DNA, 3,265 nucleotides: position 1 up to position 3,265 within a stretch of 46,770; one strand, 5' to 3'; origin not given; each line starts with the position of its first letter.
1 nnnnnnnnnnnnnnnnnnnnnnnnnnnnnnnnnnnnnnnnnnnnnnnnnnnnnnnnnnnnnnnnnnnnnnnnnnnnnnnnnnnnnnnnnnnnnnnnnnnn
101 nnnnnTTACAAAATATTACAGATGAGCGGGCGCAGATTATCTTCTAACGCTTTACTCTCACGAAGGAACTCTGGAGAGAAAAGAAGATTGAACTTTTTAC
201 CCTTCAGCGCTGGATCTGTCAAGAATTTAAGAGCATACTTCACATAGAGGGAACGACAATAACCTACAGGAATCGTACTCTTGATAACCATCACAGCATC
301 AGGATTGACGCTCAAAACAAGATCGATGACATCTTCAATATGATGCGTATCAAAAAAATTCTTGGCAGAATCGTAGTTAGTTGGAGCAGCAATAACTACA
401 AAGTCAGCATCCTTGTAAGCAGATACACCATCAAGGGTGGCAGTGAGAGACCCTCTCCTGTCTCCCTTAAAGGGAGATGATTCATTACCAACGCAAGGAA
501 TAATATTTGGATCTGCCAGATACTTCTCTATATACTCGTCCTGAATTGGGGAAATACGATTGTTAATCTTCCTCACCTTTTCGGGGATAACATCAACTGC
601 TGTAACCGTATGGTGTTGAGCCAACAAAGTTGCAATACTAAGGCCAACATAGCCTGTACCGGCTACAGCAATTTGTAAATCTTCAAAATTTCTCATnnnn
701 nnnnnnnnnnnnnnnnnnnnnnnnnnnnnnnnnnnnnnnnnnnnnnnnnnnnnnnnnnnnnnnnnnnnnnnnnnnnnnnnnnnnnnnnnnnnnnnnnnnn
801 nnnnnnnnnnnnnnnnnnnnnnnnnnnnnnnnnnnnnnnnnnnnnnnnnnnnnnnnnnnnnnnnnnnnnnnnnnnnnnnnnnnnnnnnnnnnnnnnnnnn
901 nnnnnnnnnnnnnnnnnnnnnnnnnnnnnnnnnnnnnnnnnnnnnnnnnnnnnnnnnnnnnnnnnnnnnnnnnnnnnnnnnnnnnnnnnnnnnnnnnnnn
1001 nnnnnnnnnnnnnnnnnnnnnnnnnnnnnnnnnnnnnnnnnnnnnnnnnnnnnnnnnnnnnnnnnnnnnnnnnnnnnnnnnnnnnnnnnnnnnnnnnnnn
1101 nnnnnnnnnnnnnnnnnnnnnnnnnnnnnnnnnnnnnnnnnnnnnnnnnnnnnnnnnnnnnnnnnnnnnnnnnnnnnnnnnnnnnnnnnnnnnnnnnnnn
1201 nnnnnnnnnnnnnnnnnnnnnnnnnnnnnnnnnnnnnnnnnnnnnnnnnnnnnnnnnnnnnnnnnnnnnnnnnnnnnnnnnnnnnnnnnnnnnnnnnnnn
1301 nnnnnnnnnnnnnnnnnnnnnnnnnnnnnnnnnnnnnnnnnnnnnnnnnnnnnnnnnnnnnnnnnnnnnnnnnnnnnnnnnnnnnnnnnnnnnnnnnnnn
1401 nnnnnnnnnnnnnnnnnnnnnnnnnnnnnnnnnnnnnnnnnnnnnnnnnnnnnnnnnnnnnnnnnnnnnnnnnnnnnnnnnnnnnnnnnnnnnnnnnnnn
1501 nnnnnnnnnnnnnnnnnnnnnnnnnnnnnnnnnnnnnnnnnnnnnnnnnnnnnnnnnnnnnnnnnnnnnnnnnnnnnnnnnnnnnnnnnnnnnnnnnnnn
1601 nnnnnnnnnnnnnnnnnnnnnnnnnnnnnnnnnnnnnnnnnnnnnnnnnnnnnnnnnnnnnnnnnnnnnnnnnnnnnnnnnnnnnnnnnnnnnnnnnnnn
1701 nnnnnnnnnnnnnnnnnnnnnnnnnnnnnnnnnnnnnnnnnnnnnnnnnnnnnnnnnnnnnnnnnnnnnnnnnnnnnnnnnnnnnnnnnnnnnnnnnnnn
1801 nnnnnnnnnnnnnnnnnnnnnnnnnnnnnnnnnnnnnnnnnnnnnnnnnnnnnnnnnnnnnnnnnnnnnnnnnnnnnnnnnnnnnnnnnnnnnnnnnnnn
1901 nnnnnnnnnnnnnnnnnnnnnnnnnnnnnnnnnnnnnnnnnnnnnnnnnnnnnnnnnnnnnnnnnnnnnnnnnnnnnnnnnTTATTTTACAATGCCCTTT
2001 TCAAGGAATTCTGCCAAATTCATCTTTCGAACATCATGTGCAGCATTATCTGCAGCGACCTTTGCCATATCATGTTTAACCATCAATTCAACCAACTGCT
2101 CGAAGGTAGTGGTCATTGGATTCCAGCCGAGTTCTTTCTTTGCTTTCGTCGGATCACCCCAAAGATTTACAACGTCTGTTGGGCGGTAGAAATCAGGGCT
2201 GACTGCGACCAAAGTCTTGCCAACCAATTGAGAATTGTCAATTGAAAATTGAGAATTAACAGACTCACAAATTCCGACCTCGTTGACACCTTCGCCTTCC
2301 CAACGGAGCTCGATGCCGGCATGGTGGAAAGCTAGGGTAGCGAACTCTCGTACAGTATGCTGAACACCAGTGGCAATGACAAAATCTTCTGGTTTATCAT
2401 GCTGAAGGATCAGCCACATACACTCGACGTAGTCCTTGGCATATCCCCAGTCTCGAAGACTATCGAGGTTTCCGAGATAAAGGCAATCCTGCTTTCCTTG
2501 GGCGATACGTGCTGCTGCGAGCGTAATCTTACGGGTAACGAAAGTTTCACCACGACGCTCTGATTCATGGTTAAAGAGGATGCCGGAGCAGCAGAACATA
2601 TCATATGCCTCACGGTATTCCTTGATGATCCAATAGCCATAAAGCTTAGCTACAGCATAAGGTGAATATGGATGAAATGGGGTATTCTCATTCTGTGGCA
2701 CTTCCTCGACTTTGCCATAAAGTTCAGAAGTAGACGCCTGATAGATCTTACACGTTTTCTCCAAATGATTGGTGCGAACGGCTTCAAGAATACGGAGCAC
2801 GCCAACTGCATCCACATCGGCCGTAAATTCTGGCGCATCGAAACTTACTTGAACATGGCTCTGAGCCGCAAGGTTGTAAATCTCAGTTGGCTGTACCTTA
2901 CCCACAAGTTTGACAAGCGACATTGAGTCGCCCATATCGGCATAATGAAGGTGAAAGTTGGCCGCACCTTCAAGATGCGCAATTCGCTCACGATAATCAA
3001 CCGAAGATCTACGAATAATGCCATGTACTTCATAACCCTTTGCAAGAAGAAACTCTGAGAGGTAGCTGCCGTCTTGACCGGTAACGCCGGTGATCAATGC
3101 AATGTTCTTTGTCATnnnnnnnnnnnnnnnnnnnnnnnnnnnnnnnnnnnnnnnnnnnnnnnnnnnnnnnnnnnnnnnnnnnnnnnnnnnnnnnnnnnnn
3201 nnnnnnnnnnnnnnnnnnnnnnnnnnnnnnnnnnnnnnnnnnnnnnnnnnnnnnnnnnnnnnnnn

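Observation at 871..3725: Three near-identical 33-nt (GTGAGGA)4 cassettes inserted in frame in two different sugar-nucleotide genes, each encoding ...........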

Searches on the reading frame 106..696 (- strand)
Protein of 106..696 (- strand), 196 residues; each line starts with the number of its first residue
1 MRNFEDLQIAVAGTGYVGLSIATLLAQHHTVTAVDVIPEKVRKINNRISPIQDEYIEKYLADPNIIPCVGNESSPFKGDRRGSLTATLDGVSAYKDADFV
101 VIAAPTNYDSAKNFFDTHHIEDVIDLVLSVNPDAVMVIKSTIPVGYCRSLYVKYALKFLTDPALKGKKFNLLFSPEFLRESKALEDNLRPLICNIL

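Call 65: search_protein_families(library=pfam, proteins=[window:106-696:-], max_evalue=0.01)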
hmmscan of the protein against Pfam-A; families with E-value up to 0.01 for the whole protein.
window:106-696:- (196 aa): 4 families
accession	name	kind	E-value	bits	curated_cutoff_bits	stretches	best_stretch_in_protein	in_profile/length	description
PF03721.20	UDPG_MGDP_dh_N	-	4.1e-25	88.9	27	1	8-189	2-167/187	UDP-glucose/GDP-mannose dehydrogenase family, NAD binding domain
PF02737.24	3HCDH_N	-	2.3e-05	24.8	22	1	8-116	1-98/180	3-hydroxyacyl-CoA dehydrogenase, NAD binding domain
PF02254.24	TrkA_N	-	0.00079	20.2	23.8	1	9-47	1-40/116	TrkA-N domain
PF01210.29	NAD_Gly3P_dh_N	-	0.0015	19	23.1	0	8-47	1-41/158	NAD-dependent glycerol-3-phosphate dehydrogenase N-terminus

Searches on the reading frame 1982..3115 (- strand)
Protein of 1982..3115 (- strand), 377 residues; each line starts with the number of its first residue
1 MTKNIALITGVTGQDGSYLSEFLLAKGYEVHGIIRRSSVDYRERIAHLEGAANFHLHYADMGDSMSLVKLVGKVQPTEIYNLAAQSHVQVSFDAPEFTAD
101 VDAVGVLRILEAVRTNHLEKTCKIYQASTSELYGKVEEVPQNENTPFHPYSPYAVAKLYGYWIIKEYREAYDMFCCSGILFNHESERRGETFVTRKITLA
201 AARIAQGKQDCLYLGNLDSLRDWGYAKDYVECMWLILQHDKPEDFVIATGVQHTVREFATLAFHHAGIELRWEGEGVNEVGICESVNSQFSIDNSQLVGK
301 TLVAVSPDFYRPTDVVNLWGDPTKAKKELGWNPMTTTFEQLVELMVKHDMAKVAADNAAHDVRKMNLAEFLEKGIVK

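Call 65: search_protein_families(library=pfam, proteins=[window:1982-3115:-], max_evalue=0.01)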
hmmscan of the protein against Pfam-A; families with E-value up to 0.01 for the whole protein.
window:1982-3115:- (377 aa): 4 families
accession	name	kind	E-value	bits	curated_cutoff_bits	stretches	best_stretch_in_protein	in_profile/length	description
PF16363.11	GDP_Man_Dehyd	-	1.8e-141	471.8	27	1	7-345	1-332/332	GDP-mannose 4,6 dehydratase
PF01370.27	Epimerase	-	1.6e-72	244.2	20.9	1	6-248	1-240/240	NAD dependent epimerase/dehydratase family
PF04321.23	RmlD_sub_bind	-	2.5e-07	30.5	27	1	7-196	4-163/287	RmlD substrate binding domain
PF05368.20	NmrA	-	0.00028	21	27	1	3-75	3-71/298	NmrA-like family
